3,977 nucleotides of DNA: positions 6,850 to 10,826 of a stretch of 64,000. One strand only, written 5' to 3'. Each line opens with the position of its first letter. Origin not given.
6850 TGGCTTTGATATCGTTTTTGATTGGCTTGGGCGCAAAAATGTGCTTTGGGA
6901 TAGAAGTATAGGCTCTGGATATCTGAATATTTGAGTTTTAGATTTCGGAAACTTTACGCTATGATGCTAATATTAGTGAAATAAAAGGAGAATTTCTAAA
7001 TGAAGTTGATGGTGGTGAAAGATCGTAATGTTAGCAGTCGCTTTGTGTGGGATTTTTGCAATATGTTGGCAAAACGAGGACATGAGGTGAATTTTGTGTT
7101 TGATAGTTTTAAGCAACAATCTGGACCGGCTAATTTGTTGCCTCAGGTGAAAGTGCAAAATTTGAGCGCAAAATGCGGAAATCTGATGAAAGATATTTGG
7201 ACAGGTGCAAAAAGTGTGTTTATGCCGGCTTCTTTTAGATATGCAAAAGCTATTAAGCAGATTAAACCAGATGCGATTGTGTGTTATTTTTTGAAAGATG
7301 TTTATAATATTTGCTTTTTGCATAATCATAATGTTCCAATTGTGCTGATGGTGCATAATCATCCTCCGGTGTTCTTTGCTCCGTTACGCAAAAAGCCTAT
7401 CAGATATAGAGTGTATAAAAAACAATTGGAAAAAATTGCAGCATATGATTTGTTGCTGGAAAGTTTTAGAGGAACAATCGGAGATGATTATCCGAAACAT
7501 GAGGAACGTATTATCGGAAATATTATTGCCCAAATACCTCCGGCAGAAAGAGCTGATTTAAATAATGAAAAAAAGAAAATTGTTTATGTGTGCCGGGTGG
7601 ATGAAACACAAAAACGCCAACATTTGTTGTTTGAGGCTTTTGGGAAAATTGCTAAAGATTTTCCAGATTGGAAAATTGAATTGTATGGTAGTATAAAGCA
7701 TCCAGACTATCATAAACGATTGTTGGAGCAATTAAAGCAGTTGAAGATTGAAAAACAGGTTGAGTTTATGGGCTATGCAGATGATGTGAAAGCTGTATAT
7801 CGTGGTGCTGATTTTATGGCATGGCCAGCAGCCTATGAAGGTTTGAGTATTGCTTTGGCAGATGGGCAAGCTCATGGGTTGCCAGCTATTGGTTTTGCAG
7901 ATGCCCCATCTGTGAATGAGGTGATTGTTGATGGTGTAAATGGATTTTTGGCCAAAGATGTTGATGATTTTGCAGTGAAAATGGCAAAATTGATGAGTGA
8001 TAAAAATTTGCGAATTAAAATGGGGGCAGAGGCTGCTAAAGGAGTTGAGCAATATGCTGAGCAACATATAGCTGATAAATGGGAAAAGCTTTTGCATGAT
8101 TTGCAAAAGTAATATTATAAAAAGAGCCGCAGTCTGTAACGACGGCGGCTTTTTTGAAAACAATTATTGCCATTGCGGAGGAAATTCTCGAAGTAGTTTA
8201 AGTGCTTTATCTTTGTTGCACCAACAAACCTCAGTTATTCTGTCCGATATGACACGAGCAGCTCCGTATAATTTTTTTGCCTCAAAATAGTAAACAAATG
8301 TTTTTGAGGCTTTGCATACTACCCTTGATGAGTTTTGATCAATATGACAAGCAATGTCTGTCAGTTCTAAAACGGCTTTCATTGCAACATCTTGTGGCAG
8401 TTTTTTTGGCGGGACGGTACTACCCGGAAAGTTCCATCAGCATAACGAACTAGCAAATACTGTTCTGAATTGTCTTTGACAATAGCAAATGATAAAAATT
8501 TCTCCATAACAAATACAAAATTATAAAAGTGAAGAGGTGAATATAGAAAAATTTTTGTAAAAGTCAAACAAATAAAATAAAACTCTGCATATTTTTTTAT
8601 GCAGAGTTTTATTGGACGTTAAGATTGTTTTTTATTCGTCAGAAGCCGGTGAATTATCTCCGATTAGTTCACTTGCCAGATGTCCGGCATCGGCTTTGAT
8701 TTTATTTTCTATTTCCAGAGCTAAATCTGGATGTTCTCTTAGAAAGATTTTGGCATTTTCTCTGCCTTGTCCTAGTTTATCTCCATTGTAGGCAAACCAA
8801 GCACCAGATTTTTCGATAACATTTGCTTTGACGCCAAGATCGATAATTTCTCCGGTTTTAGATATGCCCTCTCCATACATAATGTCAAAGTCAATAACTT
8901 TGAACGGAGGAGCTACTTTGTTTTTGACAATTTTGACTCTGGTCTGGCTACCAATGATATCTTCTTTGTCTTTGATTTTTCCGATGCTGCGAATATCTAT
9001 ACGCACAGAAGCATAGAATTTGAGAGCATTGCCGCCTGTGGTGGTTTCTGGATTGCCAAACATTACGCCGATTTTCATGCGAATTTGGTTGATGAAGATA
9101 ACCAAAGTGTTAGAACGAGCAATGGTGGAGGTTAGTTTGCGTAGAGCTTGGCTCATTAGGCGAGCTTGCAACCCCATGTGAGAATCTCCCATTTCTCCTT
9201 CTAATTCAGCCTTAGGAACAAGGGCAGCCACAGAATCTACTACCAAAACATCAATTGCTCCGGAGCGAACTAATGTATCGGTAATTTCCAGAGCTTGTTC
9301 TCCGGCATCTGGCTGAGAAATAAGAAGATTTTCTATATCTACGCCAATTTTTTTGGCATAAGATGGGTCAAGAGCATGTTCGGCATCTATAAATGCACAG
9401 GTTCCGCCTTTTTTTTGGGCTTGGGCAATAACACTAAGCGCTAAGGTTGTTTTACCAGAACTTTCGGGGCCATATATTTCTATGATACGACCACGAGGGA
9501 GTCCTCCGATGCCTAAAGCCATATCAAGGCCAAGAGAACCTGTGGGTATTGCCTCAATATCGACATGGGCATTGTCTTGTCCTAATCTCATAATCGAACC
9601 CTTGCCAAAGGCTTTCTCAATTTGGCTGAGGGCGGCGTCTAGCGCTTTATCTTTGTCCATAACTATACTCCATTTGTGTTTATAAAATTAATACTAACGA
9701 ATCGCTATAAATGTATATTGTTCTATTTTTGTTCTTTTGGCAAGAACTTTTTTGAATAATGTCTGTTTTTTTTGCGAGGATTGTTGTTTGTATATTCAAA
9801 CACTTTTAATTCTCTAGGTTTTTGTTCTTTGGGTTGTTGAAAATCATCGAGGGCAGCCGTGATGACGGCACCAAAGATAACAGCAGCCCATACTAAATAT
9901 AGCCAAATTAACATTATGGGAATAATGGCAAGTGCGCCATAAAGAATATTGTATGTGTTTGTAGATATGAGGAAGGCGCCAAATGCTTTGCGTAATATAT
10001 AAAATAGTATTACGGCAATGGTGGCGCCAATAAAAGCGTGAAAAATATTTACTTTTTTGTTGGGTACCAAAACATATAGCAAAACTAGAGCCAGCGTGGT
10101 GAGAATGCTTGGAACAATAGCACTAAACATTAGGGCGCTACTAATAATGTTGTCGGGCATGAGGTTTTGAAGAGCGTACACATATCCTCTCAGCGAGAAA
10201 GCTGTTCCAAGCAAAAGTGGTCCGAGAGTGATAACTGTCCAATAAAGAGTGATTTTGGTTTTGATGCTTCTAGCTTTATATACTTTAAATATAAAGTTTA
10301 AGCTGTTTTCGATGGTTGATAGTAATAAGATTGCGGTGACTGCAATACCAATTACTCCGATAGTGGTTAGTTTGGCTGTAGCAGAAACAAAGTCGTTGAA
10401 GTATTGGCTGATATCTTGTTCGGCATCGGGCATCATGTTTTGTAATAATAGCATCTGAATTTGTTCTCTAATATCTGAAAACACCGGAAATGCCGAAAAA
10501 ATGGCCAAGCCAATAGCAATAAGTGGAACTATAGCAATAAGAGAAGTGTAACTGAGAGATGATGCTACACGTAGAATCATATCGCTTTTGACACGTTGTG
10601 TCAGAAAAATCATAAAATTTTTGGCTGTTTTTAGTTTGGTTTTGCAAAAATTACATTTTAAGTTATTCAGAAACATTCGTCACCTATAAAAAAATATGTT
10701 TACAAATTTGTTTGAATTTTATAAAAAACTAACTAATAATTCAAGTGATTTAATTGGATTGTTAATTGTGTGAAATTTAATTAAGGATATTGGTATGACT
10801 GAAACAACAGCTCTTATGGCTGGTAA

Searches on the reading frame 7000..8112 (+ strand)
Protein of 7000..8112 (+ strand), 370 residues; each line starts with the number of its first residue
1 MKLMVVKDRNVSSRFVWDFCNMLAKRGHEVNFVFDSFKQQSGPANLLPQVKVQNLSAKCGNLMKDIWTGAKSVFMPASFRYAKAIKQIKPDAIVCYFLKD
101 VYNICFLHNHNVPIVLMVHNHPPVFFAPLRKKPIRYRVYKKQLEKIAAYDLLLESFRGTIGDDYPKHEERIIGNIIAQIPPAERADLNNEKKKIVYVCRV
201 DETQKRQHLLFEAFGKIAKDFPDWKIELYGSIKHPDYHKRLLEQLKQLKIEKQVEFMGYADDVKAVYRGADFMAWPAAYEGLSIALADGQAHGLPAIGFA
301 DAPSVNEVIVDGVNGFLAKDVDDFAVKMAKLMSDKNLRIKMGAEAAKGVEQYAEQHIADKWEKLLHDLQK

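Call 16: search_protein_families(library=pfam, proteins=[window:7000-8112:+], max_evalue=0.001)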
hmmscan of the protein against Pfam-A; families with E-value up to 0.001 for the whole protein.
window:7000-8112:+ (370 aa): 3 families
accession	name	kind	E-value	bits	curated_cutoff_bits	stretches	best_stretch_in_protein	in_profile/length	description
PF00534.26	Glycos_transf_1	-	1e-27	97.2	26.4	1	187-347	11-171/172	Glycosyl transferases group 1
PF13692.12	Glyco_trans_1_4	-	1.9e-26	93.5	27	1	192-334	2-142/142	Glycosyl transferases group 1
PF13439.12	Glyco_transf_4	-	1.4e-07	32.1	28.5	1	13-140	5-128/170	Glycosyltransferase Family 4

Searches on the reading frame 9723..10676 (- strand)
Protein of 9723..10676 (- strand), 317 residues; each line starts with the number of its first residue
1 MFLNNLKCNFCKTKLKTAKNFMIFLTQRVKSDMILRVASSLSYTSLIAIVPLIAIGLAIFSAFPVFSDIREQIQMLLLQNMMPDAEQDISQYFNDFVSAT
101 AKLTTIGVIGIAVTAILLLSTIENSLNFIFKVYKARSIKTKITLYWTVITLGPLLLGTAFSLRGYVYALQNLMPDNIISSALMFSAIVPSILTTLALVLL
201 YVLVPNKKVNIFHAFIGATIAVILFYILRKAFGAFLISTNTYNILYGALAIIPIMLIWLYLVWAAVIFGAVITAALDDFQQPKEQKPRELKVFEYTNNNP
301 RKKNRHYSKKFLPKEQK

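Call 16: search_protein_families(library=pfam, proteins=[window:9723-10676:-], max_evalue=0.001)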
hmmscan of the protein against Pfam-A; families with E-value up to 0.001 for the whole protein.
window:9723-10676:- (317 aa): 1 family
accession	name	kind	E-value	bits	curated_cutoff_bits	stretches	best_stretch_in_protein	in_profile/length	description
PF03631.20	Virul_fac_BrkB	-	1.2e-50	173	33.7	1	32-277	3-256/259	Virulence factor BrkB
